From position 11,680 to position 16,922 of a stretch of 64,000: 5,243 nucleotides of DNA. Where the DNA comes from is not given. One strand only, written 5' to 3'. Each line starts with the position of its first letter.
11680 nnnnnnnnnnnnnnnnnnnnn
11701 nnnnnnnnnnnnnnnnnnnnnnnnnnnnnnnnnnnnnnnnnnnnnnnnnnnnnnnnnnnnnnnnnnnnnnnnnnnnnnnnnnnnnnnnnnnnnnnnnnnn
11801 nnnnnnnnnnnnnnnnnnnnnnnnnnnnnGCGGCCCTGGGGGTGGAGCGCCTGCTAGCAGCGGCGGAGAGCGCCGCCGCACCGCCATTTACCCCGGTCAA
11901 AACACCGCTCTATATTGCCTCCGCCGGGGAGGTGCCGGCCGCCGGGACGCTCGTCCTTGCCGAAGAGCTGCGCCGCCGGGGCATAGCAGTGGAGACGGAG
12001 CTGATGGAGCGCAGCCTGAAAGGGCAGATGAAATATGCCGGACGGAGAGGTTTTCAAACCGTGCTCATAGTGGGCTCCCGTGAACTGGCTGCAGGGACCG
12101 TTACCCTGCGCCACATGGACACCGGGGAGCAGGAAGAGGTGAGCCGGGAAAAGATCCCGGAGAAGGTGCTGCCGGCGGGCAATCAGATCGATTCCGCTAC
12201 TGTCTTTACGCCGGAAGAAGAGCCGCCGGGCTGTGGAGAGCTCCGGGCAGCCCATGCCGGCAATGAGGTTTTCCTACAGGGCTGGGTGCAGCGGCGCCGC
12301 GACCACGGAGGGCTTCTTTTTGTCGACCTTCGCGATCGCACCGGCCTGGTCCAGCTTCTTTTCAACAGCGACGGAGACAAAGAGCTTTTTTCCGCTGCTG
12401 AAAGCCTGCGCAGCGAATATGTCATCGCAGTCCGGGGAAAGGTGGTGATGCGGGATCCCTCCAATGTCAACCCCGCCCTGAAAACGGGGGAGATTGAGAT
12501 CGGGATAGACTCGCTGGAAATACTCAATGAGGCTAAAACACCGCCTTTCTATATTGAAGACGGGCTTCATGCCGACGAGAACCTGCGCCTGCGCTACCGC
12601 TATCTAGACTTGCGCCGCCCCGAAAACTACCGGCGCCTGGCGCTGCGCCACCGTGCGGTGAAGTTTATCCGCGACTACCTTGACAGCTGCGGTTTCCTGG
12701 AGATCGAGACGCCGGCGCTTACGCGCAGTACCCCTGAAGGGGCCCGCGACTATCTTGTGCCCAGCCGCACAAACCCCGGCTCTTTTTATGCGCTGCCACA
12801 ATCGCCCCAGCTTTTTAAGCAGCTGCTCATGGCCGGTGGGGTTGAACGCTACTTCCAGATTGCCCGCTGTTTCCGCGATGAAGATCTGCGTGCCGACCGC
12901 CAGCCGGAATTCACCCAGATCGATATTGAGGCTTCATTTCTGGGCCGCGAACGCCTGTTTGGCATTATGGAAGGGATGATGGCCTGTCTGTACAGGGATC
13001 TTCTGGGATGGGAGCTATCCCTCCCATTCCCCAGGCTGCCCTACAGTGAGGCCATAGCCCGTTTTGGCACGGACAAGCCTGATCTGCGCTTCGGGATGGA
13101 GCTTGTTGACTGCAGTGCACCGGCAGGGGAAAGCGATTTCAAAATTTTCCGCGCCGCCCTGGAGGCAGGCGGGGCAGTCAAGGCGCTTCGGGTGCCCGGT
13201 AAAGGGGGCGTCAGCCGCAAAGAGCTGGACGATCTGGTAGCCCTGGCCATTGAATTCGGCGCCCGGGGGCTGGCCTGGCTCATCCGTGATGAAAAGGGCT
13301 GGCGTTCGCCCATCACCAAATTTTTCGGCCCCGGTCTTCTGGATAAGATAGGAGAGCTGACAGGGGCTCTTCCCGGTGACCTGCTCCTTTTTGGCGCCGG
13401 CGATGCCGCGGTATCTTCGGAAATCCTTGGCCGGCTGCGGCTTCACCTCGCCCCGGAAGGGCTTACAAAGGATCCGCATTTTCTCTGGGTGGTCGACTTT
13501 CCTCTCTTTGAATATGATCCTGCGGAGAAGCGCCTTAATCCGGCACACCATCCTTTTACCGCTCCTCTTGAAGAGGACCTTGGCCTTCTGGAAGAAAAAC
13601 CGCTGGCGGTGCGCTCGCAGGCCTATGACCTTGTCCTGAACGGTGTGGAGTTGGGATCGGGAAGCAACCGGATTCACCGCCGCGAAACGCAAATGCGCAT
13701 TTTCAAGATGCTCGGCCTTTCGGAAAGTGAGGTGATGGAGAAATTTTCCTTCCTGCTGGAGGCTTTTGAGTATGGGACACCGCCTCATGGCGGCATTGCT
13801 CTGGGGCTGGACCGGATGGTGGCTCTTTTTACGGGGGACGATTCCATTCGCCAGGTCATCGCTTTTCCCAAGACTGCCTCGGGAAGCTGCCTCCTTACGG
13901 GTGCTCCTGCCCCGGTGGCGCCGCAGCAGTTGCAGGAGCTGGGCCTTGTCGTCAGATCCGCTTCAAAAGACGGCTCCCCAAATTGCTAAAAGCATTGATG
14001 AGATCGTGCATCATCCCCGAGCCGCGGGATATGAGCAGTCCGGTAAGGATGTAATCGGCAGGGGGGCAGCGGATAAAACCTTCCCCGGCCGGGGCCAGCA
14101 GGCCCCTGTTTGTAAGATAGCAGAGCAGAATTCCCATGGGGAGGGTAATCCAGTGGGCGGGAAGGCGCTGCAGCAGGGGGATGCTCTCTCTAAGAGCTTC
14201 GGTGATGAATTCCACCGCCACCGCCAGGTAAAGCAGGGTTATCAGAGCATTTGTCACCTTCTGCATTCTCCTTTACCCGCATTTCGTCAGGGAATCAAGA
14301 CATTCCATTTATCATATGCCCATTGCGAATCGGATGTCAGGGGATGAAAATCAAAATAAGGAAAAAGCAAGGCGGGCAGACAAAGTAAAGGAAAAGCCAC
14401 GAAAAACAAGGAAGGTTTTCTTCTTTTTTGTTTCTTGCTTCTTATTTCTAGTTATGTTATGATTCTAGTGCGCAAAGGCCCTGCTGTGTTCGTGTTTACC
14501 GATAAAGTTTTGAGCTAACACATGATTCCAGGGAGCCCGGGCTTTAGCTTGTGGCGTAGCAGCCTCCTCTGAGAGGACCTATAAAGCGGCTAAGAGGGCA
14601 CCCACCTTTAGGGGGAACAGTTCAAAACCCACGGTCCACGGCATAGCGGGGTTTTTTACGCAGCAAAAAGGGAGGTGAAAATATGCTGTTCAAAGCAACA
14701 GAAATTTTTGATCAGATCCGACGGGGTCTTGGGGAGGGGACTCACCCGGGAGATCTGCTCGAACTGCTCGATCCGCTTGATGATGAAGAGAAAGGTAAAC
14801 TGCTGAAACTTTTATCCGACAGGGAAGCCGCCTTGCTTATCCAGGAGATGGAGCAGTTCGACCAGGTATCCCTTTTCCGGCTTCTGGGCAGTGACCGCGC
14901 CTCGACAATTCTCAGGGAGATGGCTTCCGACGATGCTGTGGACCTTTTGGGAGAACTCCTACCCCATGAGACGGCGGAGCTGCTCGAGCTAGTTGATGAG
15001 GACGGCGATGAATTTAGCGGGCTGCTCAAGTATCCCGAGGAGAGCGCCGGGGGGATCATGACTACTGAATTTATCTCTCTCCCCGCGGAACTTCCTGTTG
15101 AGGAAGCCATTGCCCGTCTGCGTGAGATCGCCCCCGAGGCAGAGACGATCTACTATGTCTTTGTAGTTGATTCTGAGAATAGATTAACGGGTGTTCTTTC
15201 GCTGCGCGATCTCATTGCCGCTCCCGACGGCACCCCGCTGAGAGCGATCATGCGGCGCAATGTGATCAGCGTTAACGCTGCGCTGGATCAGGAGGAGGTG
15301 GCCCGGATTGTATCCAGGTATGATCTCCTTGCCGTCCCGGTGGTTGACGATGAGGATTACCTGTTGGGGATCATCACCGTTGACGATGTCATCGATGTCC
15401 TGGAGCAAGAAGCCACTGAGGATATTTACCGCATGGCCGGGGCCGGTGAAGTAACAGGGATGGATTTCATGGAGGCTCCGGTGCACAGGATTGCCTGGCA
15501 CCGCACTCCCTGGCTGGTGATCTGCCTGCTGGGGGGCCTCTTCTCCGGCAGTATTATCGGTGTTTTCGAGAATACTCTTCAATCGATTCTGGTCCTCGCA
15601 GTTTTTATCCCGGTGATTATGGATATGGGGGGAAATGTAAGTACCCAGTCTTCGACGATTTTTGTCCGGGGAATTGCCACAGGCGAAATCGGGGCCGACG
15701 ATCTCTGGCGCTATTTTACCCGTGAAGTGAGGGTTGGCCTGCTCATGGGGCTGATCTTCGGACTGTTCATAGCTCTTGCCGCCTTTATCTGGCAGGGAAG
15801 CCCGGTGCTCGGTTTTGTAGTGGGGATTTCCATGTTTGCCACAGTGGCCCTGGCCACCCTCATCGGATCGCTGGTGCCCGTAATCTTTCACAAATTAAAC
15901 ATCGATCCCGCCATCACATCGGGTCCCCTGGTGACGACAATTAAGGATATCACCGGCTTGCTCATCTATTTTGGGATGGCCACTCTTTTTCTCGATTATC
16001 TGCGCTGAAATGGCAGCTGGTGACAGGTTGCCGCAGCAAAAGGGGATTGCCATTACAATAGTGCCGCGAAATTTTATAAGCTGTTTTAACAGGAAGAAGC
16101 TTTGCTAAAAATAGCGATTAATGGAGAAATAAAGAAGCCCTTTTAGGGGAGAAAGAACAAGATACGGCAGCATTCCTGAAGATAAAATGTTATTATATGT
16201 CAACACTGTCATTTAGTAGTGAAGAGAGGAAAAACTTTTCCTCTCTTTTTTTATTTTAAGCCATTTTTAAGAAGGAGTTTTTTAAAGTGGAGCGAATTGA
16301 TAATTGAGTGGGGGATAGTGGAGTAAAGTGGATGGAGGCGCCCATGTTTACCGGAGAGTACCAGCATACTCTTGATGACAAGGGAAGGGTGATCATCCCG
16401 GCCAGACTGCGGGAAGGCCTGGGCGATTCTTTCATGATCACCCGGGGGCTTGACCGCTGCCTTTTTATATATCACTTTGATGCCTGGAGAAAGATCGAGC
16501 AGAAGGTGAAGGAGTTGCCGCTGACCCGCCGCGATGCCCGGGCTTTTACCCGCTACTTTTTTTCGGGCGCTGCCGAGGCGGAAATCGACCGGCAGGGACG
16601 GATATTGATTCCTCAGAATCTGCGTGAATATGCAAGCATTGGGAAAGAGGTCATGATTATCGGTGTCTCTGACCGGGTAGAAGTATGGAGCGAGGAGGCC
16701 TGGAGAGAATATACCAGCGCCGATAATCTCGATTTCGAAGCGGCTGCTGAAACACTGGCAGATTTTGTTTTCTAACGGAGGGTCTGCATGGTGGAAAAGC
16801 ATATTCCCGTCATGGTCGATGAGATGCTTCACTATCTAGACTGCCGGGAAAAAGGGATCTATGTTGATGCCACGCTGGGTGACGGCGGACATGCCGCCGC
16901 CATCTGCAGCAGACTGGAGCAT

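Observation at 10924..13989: Natural HisRS-AspRS fusion: two complete class II synthetases in one polypeptide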

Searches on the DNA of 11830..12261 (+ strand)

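Call 55: search_rna_families(sources=[L001, L002, L003, L004, L005, L006, L018, L019, L081], threshold=gathering)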
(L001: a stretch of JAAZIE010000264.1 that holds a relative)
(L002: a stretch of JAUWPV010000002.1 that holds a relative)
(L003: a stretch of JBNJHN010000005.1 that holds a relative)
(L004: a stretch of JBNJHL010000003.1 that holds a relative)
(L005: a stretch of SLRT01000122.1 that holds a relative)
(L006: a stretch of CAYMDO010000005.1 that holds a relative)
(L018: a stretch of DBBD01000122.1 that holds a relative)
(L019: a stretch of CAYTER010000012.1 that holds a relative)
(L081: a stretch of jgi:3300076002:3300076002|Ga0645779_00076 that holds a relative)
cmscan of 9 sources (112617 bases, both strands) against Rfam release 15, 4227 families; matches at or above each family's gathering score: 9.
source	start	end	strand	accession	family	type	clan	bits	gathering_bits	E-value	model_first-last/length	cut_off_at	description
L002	8247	8426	+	RF00013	6S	Gene;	-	99.6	46.4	1.4e-18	1-187/187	no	6S / SsrS RNA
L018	8254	8432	+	RF00013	6S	Gene;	-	99.5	46.4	1.5e-18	1-187/187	no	6S / SsrS RNA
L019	8254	8432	+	RF00013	6S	Gene;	-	98.6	46.4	2.5e-18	1-187/187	no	6S / SsrS RNA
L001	6419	6600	+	RF00013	6S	Gene;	-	96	46.4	1e-17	1-187/187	no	6S / SsrS RNA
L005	8304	8484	+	RF00013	6S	Gene;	-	95.5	46.4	1.3e-17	1-187/187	no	6S / SsrS RNA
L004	8283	8462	+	RF00013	6S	Gene;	-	95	46.4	1.8e-17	1-187/187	no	6S / SsrS RNA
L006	8253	8431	+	RF00013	6S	Gene;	-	93.6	46.4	3.8e-17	1-187/187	no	6S / SsrS RNA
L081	11291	11470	+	RF00013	6S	Gene;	-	91.5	46.4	1.2e-16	1-187/187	no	6S / SsrS RNA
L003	8261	8440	+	RF00013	6S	Gene;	-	84.7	46.4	5e-15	1-187/187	no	6S / SsrS RNA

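Call 56: search_rna_families(sources=[L051, L039, L035, L063, L064, L008, L015, L033, L044, L037, L042, L071], threshold=gathering)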
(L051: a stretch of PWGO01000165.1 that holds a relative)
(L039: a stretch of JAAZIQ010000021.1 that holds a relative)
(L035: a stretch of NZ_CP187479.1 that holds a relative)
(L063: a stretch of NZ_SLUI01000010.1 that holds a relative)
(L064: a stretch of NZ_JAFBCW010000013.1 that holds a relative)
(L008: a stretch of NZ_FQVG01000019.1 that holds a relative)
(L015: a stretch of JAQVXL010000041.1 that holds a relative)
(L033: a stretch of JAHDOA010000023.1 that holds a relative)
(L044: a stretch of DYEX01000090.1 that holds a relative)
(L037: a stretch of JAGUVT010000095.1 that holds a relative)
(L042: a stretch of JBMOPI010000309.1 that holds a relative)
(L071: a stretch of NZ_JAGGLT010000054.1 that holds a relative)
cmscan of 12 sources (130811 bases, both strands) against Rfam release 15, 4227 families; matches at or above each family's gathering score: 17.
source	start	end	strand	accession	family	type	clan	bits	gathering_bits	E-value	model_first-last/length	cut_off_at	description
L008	4835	5041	+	RF00230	T-box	Cis-reg; leader;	-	121.1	93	5.8e-26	1-219/219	no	T-box leader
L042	4787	5008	+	RF00230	T-box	Cis-reg; leader;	-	119.2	93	1.8e-25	1-219/219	no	T-box leader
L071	3572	3752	+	RF00013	6S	Gene;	-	113.5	46.4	8.1e-22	1-187/187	no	6S / SsrS RNA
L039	3620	3808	+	RF00013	6S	Gene;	-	113.4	46.4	8.5e-22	1-187/187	no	6S / SsrS RNA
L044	8258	8441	+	RF00013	6S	Gene;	-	111.7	46.4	2.1e-21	1-187/187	no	6S / SsrS RNA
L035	8204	8387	+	RF00013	6S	Gene;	-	107.9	46.4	1.7e-20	1-187/187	no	6S / SsrS RNA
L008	8274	8458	+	RF00013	6S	Gene;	-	106.3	46.4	4.1e-20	1-187/187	no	6S / SsrS RNA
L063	8247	8420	+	RF00013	6S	Gene;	-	105.9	46.4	5.2e-20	1-187/187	no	6S / SsrS RNA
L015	4818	5043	+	RF00230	T-box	Cis-reg; leader;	-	105.4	93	6.1e-22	1-219/219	no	T-box leader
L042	8685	8872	+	RF00013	6S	Gene;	-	102.9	46.4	2.7e-19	1-187/187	no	6S / SsrS RNA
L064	4797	5019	+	RF00230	T-box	Cis-reg; leader;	-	99.6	93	2e-20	1-219/219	no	T-box leader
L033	4815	5043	+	RF00230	T-box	Cis-reg; leader;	-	98.9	93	3e-20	1-219/219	no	T-box leader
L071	195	394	+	RF00230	T-box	Cis-reg; leader;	-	97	93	9.4e-20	1-219/219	no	T-box leader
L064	8308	8495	+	RF00013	6S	Gene;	-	96.4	46.4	9.4e-18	1-187/187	no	6S / SsrS RNA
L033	8286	8466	+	RF00013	6S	Gene;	-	95.3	46.4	1.7e-17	1-187/187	no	6S / SsrS RNA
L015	8284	8464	+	RF00013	6S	Gene;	-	91.1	46.4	1.8e-16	1-187/187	no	6S / SsrS RNA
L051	10565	10664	-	RF02510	PYLIS_3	Cis-reg;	-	60.2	38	1.7e-09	1-100/100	no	Pyrrolysine insertion sequence mttB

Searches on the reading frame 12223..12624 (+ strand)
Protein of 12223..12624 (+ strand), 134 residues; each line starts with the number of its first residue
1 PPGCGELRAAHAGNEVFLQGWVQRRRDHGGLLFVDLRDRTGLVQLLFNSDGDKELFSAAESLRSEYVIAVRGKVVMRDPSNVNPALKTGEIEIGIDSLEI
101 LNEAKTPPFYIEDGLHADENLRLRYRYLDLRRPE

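Call 58: search_solved_structures(query=window:12223-12624:+, show_alignments=5, max_evalue=1e-20)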
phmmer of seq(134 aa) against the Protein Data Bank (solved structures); distinct sequences matched with E-value up to 1e-20: 10.
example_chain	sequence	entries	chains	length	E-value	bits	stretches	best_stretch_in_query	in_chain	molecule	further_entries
4wj3_M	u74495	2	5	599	2.6e-35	124.4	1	4-134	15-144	Aspartate--tRNA(Asp/Asn) ligase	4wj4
5w25_A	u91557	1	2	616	2.5e-34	121.2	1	4-133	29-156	Aspartate--tRNA(Asp/Asn) ligase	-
1efw_A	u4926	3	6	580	6.5e-33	116.7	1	4-132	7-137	ASPARTYL-TRNA SYNTHETASE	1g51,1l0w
6hhv_A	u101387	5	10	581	6.5e-33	116.7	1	4-132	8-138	Aspartate--tRNA(Asp) ligase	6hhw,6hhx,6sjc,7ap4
1c0a_A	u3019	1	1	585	5.9e-32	113.6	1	4-134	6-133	ASPARTYL TRNA SYNTHETASE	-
1eqr_A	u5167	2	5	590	6e-32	113.5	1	4-134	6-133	ASPARTYL-TRNA SYNTHETASE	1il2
4rmf_A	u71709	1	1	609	1.8e-31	112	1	4-132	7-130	Aspartate--tRNA(Asp/Asn) ligase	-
4o2d_A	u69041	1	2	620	1.9e-31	111.9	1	4-132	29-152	Aspartate--tRNA ligase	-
6wom_A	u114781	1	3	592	2.5e-30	108.3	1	5-132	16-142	Aspartate--tRNA ligase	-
4ah6_A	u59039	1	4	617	4.6e-23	84.8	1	4-131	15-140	ASPARTATE--TRNA LIGASE, MITOCHONDRIAL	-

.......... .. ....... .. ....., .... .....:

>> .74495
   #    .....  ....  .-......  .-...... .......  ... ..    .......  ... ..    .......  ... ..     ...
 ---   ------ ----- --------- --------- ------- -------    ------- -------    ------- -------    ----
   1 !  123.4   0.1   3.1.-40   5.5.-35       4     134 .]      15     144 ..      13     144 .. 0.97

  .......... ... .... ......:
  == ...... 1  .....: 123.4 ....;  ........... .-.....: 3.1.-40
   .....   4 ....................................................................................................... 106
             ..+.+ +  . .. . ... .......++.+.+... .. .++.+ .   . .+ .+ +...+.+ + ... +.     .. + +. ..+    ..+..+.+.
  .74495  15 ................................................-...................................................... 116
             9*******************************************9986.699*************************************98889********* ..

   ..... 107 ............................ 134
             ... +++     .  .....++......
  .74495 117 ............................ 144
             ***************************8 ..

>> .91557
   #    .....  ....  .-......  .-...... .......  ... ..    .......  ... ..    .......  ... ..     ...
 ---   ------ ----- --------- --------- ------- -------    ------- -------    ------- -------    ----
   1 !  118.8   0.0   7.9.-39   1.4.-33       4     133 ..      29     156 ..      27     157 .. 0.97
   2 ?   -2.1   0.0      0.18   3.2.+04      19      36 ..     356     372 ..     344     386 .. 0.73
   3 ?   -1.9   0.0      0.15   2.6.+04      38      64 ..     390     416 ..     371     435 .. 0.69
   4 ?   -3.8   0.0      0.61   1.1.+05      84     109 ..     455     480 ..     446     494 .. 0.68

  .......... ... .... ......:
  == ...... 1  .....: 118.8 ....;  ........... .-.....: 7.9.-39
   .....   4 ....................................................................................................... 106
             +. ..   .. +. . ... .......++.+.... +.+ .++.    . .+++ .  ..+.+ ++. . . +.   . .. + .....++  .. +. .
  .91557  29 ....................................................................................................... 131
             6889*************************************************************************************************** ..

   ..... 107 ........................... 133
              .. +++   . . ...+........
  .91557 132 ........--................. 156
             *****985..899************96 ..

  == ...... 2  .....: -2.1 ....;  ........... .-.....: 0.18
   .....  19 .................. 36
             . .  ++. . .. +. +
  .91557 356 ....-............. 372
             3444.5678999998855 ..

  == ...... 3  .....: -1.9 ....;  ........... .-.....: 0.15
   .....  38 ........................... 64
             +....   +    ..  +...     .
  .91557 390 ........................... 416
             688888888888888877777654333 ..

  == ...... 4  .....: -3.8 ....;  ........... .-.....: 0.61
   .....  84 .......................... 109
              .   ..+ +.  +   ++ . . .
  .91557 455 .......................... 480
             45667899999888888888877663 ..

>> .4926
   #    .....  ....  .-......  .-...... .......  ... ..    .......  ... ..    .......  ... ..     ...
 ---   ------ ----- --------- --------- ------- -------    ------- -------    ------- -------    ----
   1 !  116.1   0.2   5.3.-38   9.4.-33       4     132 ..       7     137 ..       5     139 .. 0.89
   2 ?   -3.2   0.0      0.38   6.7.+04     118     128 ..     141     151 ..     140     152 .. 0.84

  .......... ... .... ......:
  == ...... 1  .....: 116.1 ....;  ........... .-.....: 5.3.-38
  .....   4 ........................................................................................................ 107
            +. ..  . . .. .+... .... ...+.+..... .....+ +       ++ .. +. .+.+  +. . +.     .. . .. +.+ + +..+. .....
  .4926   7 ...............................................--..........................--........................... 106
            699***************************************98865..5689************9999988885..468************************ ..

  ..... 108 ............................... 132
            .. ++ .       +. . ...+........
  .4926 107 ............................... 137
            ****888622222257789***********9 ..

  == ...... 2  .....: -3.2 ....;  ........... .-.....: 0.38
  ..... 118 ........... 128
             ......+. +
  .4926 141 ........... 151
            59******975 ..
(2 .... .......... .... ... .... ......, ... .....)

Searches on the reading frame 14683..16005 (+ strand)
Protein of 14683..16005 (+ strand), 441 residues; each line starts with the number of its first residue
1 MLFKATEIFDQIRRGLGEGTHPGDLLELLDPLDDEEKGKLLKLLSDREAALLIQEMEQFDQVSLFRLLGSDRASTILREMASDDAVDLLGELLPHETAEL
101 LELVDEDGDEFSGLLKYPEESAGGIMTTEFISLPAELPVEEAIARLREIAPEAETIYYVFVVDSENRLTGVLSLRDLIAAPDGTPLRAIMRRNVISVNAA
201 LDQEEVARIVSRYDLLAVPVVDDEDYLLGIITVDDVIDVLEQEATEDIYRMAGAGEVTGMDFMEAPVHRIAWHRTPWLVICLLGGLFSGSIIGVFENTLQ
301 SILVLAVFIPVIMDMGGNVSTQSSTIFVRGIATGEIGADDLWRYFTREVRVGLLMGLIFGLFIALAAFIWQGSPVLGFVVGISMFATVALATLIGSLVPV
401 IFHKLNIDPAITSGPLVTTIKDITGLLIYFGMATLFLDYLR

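Call 42: search_protein_families(library=pfam, proteins=[window:14683-16005:+], max_evalue=0.00001)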
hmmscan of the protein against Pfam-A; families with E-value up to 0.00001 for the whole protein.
window:14683-16005:+ (441 aa): 3 families
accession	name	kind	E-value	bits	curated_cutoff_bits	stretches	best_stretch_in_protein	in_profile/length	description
PF01769.21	MgtE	-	2.4e-40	138.1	27.6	1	309-432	1-125/125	Divalent cation transporter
PF00571.33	CBS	-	7.3e-23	81.1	24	2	187-240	2-55/57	CBS domain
PF03448.22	MgtE_N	-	5e-17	62.7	25.9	1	21-120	2-102/102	MgtE intracellular N domain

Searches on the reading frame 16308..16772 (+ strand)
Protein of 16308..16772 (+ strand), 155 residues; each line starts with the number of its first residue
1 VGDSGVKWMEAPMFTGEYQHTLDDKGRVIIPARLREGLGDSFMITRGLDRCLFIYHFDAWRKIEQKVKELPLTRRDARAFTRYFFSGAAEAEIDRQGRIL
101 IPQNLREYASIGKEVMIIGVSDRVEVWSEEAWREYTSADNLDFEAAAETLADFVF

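Call 42: search_protein_families(library=pfam, proteins=[window:16308-16772:+], max_evalue=0.00001)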
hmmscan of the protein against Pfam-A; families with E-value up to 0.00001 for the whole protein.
window:16308-16772:+ (155 aa): 1 family
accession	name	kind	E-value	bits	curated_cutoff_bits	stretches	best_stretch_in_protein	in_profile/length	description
PF02381.23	MraZ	-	1.9e-46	156.4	23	2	13-82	1-71/72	MraZ protein, putative antitoxin-like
